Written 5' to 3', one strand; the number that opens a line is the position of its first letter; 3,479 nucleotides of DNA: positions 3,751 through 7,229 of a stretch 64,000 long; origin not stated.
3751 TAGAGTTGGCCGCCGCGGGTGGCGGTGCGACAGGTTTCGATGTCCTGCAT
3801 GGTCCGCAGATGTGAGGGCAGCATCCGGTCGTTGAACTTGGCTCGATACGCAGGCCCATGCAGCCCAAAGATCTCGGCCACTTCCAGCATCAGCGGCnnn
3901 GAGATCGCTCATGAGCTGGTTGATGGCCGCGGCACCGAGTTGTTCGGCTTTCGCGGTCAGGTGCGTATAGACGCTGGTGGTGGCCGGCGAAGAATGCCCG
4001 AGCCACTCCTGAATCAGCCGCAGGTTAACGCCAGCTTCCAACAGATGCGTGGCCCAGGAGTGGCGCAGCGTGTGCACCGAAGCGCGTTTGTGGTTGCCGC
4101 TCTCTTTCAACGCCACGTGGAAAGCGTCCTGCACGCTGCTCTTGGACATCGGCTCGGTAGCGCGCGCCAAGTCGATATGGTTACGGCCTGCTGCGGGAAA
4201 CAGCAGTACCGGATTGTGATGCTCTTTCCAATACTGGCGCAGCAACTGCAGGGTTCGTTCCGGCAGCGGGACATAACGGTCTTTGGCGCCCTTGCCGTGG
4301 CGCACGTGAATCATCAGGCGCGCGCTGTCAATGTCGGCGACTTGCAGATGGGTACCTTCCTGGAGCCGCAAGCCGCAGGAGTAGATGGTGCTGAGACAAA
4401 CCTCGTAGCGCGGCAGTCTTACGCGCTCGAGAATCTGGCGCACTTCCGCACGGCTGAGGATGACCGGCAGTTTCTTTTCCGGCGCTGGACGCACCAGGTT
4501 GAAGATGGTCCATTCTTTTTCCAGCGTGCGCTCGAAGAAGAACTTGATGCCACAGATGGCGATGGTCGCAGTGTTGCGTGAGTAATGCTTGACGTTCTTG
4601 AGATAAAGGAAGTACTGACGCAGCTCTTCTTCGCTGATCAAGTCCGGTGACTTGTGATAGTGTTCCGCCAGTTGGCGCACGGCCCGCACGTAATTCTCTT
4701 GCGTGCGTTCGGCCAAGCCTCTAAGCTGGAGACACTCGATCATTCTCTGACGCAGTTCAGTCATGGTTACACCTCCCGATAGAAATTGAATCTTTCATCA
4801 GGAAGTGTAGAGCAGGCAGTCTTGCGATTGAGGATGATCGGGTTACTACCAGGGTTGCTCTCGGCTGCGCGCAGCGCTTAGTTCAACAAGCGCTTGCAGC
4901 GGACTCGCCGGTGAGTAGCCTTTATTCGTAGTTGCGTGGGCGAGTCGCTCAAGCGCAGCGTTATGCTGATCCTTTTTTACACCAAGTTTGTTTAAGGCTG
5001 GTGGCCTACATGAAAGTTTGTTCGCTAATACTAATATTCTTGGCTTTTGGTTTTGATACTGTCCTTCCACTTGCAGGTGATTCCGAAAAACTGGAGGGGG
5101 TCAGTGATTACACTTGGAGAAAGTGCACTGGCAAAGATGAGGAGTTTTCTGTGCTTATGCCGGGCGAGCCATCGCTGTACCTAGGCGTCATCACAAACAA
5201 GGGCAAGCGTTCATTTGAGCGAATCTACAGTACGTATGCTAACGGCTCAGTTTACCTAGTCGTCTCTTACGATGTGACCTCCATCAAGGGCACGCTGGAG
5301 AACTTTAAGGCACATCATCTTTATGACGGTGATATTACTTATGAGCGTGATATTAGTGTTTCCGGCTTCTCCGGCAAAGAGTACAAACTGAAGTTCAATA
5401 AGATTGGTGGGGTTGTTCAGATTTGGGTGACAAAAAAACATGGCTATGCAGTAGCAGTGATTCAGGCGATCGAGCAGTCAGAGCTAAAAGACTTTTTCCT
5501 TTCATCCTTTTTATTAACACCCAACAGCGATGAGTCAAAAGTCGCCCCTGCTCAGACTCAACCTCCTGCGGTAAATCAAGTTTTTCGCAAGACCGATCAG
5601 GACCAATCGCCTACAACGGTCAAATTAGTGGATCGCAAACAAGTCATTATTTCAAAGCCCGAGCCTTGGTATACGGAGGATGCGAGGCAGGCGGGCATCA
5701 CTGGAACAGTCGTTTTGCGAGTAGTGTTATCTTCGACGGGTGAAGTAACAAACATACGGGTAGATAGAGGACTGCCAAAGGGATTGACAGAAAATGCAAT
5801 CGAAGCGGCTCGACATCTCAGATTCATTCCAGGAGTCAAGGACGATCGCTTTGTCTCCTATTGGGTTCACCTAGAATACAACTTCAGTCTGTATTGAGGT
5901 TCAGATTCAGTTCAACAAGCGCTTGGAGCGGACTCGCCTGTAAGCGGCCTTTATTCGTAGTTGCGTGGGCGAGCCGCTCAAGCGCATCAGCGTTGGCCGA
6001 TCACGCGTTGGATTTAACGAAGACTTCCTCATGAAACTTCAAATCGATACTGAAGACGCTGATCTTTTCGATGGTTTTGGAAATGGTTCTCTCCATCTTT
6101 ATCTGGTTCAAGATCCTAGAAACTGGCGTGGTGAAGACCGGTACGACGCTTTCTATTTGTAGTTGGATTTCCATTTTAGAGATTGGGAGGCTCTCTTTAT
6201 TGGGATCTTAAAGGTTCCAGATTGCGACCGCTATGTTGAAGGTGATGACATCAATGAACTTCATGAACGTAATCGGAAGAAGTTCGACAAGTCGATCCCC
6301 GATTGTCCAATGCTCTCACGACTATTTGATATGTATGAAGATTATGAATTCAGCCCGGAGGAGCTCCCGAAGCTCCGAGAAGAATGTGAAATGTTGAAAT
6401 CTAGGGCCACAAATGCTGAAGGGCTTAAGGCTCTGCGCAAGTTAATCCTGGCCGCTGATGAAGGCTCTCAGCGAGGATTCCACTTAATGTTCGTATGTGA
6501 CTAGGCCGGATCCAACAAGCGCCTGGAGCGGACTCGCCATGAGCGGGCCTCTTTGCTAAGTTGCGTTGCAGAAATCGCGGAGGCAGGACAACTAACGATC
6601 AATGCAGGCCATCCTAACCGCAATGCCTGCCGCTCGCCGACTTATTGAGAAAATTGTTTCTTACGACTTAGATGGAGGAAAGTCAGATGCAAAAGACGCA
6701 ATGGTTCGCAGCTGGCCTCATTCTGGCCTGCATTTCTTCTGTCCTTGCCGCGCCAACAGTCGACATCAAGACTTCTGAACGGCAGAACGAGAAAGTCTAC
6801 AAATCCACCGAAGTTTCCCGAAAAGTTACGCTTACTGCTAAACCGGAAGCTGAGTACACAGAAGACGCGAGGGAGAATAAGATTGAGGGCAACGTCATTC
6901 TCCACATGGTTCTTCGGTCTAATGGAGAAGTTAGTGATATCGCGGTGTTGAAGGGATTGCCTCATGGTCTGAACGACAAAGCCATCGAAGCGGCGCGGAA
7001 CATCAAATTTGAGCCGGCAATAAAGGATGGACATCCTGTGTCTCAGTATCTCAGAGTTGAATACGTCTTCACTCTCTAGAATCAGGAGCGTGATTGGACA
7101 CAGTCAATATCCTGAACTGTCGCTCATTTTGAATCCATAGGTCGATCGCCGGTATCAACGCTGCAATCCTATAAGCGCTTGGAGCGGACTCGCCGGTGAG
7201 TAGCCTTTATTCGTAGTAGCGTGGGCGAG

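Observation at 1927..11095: Integron-type gene-cassette array with at least 10 attC-like sites and no IntI (CALIN-like)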

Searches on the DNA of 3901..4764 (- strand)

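Call 75: search_dna_similar(query=L120:3340-5668:+, collection=plasmids, mode=near, max_rows=25)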
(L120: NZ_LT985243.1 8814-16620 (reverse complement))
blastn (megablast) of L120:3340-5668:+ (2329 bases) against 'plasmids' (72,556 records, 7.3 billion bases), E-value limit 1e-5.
Records with a match: 2; places in all: 2; records where one place covers at least 80% of the query: 1.
Best place of each record, by identity: >=99% 1; 90-95% 1.
By first word of the organism name: Escherichia 1; Shewanella 1.
By predicted mobility (MOB-suite, as given by PLSDB): conjugative 2.
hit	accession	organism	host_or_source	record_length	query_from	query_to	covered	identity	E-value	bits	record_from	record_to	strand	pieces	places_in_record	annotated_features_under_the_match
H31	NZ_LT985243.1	Escherichia coli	-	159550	1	2329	100%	100.0%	0e+0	4301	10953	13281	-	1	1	IS91 family transposase | site-specific integrase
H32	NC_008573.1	Shewanella sp. ANA-3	-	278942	2081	2329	11%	94.8%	1e-104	388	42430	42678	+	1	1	hypothetical protein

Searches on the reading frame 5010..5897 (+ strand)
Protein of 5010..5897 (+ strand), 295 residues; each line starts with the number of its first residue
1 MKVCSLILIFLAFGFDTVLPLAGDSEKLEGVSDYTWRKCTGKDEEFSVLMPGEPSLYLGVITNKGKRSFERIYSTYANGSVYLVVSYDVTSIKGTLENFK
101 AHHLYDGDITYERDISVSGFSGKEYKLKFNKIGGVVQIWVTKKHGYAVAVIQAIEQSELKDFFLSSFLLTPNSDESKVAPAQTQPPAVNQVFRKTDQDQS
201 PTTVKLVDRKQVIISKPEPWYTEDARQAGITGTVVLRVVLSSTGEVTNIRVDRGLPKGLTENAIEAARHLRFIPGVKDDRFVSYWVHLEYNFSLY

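Call 11: search_protein_families(library=pfam, proteins=[window:5010-5897:+], max_evalue=0.01)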
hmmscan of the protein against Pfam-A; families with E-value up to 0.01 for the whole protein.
window:5010-5897:+ (295 aa): 1 family
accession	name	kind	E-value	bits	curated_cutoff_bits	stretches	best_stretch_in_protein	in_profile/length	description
PF03544.19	TonB_C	-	9.4e-15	55.3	24.6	1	218-294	2-79/79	Gram-negative bacterial TonB protein C-terminal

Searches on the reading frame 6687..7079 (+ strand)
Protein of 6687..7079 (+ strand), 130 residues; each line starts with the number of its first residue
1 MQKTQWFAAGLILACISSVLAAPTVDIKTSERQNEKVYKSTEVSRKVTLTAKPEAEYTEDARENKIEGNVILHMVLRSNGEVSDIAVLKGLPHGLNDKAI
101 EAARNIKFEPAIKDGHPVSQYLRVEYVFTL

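Call 11: search_protein_families(library=pfam, proteins=[window:6687-7079:+], max_evalue=0.01)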
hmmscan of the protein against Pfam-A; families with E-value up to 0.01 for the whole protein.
window:6687-7079:+ (130 aa): 1 family
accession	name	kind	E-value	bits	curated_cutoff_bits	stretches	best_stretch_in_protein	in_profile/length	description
PF03544.19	TonB_C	-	1.3e-16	61.3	24.6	1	54-130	2-79/79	Gram-negative bacterial TonB protein C-terminal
